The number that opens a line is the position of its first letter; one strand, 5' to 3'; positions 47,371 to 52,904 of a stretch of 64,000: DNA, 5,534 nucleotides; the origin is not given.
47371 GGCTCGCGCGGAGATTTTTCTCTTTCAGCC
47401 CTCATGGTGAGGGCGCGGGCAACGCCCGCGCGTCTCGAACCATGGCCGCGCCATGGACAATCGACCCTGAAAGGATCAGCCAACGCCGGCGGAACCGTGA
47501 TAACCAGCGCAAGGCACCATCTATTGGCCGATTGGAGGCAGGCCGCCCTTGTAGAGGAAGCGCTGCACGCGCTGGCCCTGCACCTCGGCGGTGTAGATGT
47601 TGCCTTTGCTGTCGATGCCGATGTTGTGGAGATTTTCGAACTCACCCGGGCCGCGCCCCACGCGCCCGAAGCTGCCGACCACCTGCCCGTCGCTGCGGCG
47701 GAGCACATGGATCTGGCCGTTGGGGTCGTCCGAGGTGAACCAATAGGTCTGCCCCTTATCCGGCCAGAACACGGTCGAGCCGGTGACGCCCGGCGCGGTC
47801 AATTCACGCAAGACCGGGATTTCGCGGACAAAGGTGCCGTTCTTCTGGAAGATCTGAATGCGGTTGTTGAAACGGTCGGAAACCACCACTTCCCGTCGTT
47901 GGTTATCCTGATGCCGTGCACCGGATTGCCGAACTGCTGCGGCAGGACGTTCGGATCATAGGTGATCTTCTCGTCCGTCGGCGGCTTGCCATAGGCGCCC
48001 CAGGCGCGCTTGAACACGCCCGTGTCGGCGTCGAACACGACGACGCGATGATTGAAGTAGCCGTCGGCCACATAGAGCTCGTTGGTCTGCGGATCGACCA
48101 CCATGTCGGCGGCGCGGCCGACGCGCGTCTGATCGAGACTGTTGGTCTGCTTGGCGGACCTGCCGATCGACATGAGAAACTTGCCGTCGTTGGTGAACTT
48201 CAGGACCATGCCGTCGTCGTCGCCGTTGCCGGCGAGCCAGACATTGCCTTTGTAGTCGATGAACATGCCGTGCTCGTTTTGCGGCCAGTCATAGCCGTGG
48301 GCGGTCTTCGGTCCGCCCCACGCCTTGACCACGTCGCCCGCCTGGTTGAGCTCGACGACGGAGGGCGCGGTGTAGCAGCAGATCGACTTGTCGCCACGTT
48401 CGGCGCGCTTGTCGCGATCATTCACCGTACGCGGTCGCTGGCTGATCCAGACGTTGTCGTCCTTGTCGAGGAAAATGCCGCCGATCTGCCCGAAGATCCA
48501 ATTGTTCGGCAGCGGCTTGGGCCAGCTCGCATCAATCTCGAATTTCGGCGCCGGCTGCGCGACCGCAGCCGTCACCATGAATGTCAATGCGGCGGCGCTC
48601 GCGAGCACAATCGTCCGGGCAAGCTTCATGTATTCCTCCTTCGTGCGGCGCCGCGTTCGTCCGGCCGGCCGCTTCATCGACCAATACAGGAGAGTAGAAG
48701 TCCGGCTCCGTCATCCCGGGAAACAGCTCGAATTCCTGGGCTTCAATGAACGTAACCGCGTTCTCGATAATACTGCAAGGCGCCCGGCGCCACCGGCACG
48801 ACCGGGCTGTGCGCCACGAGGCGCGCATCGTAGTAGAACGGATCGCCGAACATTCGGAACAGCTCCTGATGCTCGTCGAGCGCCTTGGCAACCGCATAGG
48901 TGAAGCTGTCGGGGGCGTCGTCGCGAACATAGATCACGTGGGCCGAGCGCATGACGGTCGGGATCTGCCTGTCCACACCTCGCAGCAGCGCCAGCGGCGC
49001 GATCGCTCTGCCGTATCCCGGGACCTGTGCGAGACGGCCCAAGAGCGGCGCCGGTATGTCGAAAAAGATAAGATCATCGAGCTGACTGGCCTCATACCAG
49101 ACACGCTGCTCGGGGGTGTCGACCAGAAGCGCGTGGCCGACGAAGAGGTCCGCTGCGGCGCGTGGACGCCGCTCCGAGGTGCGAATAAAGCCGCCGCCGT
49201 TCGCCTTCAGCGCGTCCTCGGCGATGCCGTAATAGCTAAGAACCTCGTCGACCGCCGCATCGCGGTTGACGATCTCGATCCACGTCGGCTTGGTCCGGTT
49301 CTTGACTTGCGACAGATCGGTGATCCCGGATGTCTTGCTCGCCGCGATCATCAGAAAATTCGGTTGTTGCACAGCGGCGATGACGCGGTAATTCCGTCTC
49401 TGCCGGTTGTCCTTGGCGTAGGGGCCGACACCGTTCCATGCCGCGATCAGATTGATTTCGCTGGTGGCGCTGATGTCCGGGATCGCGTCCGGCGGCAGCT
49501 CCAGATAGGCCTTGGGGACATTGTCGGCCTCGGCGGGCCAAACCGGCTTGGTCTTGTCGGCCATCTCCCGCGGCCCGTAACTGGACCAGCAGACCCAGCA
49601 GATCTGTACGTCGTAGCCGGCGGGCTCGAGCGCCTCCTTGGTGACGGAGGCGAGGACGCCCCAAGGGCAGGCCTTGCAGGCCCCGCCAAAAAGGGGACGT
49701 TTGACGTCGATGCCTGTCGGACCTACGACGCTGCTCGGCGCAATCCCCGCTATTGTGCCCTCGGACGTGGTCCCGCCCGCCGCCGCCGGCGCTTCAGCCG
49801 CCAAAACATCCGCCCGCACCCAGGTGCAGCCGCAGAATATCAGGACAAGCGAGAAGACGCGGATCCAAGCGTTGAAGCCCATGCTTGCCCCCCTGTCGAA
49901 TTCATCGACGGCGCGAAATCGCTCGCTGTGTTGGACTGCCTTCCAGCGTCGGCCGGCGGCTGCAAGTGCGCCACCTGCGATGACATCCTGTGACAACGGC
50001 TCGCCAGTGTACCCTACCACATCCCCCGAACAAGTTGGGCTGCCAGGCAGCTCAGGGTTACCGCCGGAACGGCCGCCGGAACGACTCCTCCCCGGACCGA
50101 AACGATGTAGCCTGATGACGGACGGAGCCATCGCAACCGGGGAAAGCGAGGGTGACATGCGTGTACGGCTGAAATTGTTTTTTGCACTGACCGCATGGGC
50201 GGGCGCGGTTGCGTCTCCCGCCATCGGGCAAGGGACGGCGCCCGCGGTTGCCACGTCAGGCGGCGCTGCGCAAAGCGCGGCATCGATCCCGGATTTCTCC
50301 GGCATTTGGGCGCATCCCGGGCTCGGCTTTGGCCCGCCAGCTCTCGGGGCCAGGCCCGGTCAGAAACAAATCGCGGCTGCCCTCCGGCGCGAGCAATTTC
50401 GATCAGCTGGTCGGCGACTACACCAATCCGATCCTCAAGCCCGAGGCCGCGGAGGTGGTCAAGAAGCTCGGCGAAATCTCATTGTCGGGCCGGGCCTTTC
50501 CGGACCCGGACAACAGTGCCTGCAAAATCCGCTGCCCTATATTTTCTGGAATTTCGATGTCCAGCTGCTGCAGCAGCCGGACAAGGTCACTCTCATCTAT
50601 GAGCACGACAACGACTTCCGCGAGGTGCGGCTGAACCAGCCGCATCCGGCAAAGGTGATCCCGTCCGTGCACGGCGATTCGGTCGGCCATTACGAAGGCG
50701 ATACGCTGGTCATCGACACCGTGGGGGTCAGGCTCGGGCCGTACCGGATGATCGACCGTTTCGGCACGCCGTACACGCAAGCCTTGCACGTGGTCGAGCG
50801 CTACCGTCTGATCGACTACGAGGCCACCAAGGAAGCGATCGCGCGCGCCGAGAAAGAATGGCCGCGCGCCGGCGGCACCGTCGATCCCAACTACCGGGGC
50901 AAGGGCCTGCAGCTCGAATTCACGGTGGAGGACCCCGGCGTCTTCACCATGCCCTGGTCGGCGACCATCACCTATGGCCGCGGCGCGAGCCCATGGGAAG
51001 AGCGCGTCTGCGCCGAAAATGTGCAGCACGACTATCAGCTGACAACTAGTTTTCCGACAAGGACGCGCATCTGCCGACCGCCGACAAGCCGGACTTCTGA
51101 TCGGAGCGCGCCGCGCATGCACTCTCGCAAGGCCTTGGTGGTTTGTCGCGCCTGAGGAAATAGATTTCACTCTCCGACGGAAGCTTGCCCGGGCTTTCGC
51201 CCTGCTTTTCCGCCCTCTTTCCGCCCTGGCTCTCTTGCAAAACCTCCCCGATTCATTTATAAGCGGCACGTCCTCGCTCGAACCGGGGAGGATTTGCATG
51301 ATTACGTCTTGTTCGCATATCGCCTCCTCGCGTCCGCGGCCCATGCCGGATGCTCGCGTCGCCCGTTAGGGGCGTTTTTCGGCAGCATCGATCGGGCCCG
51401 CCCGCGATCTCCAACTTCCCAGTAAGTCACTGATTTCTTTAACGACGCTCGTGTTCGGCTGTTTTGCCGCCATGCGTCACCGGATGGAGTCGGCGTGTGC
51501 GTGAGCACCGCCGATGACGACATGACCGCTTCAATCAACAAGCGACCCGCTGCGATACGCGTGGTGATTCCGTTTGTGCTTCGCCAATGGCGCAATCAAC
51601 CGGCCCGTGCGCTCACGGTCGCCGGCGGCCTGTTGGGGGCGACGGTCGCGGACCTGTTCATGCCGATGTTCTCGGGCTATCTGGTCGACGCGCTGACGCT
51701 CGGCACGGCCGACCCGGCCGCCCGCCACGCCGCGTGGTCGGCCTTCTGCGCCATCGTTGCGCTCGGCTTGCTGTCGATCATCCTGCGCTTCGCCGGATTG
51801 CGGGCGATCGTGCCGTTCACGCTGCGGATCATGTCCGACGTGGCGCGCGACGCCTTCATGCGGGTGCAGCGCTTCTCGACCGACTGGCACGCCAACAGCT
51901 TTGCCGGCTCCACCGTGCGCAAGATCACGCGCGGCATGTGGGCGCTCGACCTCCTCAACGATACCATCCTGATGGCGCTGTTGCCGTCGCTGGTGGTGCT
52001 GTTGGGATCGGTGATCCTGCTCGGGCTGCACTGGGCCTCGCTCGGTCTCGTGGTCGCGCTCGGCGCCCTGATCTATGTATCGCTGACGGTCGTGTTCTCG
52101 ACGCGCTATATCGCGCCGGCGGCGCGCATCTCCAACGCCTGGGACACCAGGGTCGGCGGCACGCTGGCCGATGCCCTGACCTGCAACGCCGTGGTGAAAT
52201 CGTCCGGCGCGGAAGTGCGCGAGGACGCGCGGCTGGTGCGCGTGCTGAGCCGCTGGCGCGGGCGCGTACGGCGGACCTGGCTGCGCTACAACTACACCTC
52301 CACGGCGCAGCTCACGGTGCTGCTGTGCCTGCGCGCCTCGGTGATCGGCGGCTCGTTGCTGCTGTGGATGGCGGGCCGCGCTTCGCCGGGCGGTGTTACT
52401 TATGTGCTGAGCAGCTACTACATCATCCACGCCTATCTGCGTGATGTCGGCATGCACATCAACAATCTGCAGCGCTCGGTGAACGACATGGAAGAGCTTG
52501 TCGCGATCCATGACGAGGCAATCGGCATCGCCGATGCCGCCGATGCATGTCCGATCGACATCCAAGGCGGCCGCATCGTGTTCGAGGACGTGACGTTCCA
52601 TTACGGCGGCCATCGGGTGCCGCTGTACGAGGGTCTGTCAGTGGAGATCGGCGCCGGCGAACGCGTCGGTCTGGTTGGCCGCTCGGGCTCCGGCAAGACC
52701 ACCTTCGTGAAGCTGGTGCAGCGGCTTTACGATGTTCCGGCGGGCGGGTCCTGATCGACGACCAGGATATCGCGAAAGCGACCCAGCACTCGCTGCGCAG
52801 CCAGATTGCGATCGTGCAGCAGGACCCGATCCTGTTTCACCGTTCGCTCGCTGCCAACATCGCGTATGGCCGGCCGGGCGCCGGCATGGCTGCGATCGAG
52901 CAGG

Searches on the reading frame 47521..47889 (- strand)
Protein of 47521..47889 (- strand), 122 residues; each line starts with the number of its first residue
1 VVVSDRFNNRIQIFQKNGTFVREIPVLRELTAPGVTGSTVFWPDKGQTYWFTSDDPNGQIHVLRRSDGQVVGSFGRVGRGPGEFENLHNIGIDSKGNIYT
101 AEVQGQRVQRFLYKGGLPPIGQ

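Call 44: search_protein_families(library=pfam, proteins=[window:47521-47889:-], max_evalue=0.001)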
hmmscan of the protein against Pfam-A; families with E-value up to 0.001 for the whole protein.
window:47521-47889:- (122 aa): 1 family
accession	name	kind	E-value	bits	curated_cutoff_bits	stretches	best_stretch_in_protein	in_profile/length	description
PF17170.10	DUF5128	-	4.9e-06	26.4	22.9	0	53-108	59-114/321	6-bladed beta-propeller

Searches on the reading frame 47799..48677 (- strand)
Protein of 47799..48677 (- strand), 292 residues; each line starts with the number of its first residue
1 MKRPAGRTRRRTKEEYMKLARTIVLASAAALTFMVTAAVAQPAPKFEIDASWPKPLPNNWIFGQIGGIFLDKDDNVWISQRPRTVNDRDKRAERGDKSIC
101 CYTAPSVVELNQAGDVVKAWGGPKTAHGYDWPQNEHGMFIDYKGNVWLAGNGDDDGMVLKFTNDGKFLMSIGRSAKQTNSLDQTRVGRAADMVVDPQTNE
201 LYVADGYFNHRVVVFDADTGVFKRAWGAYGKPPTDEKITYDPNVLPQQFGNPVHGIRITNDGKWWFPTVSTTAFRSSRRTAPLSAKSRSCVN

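Call 44: search_protein_families(library=pfam, proteins=[window:47799-48677:-], max_evalue=0.001)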
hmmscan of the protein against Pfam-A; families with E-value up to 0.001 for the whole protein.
window:47799-48677:- (292 aa): 2 families
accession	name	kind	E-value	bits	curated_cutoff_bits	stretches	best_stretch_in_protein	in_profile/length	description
PF01436.27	NHL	-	0.00011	22.5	20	1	189-215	4-28/28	NHL repeat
PF07494.17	Reg_prop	-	0.00011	22.4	20.4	0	63-79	5-21/24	Two component regulator propeller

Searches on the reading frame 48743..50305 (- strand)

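Call 44: search_protein_families(library=pfam, proteins=[window:48743-50305:-], max_evalue=0.001)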
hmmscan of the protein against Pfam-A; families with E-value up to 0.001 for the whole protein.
window:48743-50305:- (520 aa): 1 family
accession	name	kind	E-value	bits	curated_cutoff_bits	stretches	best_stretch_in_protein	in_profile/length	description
PF16868.10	NMT1_3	-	5.3e-13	49.7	27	1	285-517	62-289/289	NMT1-like family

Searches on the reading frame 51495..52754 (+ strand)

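Call 44: search_protein_families(library=pfam, proteins=[window:51495-52754:+], max_evalue=0.001)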
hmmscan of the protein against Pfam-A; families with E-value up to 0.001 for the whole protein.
window:51495-52754:+ (419 aa): 2 families
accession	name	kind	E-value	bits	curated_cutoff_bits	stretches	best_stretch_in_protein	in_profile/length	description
PF00664.28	ABC_membrane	-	2.1e-09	37.9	28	1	47-300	9-259/274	ABC transporter transmembrane region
PF00005.33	ABC_tran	-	5.6e-07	30.7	25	1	379-417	2-40/137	ABC transporter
